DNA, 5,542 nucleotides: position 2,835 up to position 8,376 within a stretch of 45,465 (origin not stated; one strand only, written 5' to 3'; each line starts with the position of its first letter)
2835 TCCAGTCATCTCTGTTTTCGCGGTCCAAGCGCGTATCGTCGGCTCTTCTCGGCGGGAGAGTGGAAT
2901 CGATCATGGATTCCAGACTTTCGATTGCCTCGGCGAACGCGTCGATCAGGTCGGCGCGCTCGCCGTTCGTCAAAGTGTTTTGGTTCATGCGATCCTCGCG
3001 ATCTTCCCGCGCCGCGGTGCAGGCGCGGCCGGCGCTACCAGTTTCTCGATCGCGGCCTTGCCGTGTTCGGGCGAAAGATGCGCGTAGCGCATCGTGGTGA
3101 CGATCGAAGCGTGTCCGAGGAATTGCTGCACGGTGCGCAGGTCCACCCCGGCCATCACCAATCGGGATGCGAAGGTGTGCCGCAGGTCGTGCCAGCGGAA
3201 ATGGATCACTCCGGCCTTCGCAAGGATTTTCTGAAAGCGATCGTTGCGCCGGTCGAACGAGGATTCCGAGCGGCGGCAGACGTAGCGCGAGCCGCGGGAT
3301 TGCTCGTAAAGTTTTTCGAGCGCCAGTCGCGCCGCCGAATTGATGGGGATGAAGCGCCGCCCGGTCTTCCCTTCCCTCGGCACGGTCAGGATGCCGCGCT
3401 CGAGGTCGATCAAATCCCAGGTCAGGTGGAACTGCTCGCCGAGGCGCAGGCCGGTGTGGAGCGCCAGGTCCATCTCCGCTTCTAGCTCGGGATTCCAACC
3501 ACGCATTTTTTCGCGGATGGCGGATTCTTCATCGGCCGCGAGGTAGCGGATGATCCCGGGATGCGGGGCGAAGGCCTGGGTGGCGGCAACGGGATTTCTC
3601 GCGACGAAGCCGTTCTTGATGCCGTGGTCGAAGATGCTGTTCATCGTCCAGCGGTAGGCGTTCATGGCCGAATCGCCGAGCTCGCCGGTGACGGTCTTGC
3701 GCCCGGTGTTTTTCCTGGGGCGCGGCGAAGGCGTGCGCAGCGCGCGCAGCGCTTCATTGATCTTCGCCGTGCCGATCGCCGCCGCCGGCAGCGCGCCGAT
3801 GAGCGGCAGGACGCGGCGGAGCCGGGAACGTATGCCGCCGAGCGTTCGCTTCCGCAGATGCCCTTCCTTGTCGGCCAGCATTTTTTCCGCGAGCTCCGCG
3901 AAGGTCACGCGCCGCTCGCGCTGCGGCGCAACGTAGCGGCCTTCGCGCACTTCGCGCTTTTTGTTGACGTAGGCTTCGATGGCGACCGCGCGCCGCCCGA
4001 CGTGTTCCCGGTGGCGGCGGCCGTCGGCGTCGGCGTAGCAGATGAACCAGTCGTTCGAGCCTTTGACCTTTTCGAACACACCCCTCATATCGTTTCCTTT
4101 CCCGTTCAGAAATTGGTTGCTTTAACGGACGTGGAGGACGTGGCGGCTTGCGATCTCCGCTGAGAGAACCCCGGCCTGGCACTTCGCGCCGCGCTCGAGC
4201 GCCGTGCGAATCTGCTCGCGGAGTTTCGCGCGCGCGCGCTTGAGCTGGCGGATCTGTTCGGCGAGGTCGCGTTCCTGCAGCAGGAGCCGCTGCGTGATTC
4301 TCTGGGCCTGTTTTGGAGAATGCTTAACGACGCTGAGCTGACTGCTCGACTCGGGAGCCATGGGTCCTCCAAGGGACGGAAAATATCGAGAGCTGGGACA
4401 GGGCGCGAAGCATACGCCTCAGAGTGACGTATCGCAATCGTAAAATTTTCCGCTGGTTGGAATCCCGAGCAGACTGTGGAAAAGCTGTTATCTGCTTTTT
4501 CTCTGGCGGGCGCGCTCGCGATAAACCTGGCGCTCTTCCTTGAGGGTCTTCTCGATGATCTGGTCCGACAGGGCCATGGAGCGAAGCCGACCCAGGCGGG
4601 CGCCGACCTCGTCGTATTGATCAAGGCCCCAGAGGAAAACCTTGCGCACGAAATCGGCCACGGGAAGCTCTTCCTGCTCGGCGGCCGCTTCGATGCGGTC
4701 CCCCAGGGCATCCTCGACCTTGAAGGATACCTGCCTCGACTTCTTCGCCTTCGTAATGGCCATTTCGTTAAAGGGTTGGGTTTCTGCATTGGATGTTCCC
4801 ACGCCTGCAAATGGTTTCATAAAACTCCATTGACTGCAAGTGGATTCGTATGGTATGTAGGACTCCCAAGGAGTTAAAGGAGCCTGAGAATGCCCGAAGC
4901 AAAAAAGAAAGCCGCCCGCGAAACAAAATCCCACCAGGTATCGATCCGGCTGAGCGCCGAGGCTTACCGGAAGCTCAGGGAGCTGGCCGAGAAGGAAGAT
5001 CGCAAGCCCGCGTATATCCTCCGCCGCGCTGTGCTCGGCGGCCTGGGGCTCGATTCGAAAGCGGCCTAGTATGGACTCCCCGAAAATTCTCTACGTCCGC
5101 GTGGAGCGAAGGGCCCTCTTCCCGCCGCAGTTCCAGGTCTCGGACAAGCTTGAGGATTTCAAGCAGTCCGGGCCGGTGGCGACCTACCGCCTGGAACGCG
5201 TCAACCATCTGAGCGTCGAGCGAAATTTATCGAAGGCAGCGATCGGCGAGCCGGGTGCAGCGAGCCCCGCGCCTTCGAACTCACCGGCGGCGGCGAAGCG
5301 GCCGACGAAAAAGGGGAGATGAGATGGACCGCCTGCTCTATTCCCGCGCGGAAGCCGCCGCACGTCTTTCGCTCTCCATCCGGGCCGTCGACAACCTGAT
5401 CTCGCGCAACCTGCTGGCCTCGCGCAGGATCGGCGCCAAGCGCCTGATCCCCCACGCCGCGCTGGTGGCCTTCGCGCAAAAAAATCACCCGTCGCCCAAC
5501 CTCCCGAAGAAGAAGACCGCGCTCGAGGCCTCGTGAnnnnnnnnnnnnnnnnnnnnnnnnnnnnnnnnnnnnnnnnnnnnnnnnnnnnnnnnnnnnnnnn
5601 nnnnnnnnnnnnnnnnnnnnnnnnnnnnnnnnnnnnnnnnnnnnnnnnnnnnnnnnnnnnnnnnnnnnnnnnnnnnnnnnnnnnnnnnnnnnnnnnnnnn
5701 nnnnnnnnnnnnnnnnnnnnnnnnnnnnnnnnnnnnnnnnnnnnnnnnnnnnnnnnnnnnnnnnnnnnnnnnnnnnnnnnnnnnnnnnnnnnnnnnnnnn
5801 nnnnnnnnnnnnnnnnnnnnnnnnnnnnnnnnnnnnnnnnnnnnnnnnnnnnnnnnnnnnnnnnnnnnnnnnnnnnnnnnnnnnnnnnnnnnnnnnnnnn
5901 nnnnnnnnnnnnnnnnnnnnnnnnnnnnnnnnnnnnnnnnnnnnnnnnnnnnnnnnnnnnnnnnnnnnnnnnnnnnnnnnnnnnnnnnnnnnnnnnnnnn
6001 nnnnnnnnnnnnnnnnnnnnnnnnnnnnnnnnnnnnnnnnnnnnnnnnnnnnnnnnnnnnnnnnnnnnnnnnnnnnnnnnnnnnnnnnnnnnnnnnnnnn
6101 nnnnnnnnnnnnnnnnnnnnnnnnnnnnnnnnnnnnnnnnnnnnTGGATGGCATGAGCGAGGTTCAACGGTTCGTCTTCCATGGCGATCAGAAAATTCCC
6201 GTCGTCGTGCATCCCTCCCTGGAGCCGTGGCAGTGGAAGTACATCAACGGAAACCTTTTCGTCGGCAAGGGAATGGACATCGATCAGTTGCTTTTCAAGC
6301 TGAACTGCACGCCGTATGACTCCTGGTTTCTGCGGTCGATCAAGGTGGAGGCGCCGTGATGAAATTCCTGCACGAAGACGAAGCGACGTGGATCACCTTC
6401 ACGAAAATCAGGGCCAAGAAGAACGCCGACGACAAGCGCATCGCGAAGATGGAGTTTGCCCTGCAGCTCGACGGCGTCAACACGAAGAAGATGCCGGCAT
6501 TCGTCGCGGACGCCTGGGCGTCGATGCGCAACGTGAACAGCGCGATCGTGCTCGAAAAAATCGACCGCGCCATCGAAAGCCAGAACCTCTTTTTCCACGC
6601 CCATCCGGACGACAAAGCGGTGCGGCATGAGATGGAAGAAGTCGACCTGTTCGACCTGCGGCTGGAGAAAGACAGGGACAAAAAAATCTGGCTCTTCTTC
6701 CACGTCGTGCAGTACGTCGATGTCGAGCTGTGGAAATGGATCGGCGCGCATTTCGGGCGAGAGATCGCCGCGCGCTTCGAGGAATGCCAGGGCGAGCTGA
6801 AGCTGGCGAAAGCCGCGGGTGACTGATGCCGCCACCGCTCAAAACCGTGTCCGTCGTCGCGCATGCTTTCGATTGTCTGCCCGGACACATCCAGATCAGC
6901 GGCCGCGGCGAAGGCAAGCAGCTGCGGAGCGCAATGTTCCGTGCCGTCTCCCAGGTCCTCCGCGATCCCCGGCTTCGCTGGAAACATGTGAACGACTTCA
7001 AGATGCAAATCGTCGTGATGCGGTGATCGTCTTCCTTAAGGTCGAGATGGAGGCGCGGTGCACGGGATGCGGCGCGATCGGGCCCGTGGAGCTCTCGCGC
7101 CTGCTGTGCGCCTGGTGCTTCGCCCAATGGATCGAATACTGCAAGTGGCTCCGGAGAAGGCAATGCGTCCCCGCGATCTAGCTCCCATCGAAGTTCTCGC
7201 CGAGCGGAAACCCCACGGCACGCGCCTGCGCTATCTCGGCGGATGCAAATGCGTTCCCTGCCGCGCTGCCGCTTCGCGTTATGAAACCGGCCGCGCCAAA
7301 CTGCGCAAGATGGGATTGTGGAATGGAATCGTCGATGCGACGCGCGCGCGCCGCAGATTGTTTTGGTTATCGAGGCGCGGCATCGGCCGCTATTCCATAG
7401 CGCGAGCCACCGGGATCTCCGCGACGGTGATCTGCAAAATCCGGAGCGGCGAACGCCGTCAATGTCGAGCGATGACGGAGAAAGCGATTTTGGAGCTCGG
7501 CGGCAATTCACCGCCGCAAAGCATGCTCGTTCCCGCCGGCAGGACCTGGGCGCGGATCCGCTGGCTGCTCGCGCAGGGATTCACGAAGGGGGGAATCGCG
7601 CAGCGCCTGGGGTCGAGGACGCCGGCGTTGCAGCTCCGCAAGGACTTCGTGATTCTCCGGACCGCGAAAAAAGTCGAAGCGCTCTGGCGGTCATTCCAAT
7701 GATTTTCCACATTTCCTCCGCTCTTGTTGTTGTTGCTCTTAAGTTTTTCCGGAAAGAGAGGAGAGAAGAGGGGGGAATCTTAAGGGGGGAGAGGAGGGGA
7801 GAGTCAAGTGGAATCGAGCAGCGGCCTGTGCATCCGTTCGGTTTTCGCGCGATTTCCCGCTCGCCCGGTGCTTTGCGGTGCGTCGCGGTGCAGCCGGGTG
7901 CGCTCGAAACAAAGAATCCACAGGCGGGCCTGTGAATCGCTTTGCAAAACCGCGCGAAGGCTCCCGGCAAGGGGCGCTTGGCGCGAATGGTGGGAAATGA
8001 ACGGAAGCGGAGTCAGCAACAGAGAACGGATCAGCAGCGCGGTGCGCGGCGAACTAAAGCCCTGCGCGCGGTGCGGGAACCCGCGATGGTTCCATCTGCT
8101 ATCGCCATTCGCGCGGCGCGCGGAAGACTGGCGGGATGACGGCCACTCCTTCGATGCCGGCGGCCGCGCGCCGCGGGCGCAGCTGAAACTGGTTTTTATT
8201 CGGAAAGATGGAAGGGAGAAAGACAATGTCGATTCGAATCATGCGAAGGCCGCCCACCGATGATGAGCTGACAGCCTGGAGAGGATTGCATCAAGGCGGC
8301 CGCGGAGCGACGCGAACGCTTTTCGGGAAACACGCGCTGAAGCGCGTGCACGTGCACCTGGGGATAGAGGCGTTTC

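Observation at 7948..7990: Hairpin-repeat copy E lies on the plus strand inside the plus-strand operon, so orientation tracks transcription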

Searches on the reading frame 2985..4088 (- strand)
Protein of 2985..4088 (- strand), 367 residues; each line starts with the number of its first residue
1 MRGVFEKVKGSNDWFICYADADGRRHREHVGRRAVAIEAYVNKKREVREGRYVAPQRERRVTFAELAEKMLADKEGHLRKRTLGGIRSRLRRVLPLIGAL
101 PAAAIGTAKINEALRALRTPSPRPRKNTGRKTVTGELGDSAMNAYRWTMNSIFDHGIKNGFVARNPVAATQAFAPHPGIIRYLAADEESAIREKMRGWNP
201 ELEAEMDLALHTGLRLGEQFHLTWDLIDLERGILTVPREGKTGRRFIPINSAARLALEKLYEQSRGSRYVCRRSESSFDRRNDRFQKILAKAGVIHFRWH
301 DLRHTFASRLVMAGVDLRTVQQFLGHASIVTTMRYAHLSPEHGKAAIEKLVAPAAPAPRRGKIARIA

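Call 28: search_protein_families(library=phrogs, proteins=[window:2985-4088:-], max_evalue=0.001)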
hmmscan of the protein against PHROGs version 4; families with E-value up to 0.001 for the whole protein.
window:2985-4088:- (367 aa): 9 families
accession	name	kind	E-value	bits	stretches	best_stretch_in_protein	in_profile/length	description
phrog_1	-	integration and excision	7.3e-62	211.5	1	8-351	118-448/611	integrase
phrog_216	-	integration and excision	4.5e-37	128.8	1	141-352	14-238/301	integrase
phrog_35951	-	unknown function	1.8e-11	45.4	1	282-346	6-70/97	-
phrog_7685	-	integration and excision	1e-10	42.6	1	265-350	150-235/240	integrase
phrog_7269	-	integration and excision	1.3e-10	42.1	1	296-347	27-78/89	integrase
phrog_7244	-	integration and excision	2e-08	34.8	1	143-228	140-225/263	integrase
phrog_25190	-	integration and excision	2.9e-07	31.8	1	283-347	33-98/109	integrase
phrog_23271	-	unknown function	2.7e-06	28.2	1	295-338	7-50/67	-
phrog_34557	-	integration and excision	7e-06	26.9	1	286-347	114-175/183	integrase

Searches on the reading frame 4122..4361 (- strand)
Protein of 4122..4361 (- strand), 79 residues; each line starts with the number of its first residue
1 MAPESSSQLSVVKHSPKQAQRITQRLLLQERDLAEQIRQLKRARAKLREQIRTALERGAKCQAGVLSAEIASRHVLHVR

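Call 73: search_protein_families(library=pfam, proteins=[window:4122-4361:-], max_evalue=0.01)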
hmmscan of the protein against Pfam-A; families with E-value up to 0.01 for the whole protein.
window:4122-4361:- (79 aa): 1 family
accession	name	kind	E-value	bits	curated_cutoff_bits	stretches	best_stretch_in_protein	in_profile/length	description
PF17675.6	APG6_N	-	0.0072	17.2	45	1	13-59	45-91/132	Apg6 coiled-coil region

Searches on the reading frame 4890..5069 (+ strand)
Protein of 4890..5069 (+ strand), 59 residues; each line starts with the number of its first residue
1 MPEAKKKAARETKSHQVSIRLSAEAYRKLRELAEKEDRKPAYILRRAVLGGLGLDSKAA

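Call 73: search_protein_families(library=pfam, proteins=[window:4890-5069:+], max_evalue=0.01)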
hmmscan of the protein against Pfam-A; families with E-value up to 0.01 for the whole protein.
window:4890-5069:+ (59 aa): 2 families
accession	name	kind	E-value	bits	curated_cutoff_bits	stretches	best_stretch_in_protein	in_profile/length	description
PF01402.27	RHH_1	-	0.00017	21.8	20.5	1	16-48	1-33/39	Ribbon-helix-helix protein, copG family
PF16777.11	RHH_7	-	0.00065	20.5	27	1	5-46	22-63/74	Transcriptional regulator, RHH-like, CopG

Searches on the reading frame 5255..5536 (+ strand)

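Call 73: search_protein_families(library=pfam, proteins=[window:5255-5536:+], max_evalue=0.01)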
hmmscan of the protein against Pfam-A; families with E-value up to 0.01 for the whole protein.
window:5255-5536:+ (93 aa): 1 family
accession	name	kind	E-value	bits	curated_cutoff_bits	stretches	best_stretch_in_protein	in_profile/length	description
PF12728.13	HTH_17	-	4.9e-07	30.3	27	1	28-77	1-50/51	Helix-turn-helix domain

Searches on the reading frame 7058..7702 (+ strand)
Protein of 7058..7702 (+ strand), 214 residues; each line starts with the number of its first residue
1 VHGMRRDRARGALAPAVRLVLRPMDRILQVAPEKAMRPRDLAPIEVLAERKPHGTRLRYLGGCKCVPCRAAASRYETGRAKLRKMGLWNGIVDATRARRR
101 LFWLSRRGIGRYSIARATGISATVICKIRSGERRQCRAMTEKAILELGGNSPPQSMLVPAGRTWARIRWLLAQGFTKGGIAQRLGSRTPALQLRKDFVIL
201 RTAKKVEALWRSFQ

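Call 17: search_protein_families(library=phrogs, proteins=[window:7058-7702:+], max_evalue=0.01)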
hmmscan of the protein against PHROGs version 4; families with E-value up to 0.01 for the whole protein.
window:7058-7702:+ (214 aa): 2 families
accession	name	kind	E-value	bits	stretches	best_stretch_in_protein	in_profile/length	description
phrog_1590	-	unknown function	1.4e-15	58.4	1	51-213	9-180/281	-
phrog_6831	-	transcription regulation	0.0063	17.5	0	105-147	15-57/68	transcriptional regulator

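Call 18: search_protein_families(library=pfam, proteins=[window:7058-7702:+], max_evalue=0.01)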
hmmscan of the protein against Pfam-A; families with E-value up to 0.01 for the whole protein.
window:7058-7702:+ (214 aa): 0 families

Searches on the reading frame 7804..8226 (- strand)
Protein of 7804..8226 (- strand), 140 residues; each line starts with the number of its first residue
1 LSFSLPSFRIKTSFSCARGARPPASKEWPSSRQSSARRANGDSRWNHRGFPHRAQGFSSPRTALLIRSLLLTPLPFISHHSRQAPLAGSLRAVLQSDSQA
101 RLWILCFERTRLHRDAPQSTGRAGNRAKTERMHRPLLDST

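Call 17: search_protein_families(library=phrogs, proteins=[window:7804-8226:-], max_evalue=0.01)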
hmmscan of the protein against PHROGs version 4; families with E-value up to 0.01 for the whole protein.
window:7804-8226:- (140 aa): 0 families

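Call 18: search_protein_families(library=pfam, proteins=[window:7804-8226:-], max_evalue=0.01)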
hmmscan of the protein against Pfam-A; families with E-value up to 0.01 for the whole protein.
window:7804-8226:- (140 aa): 0 families
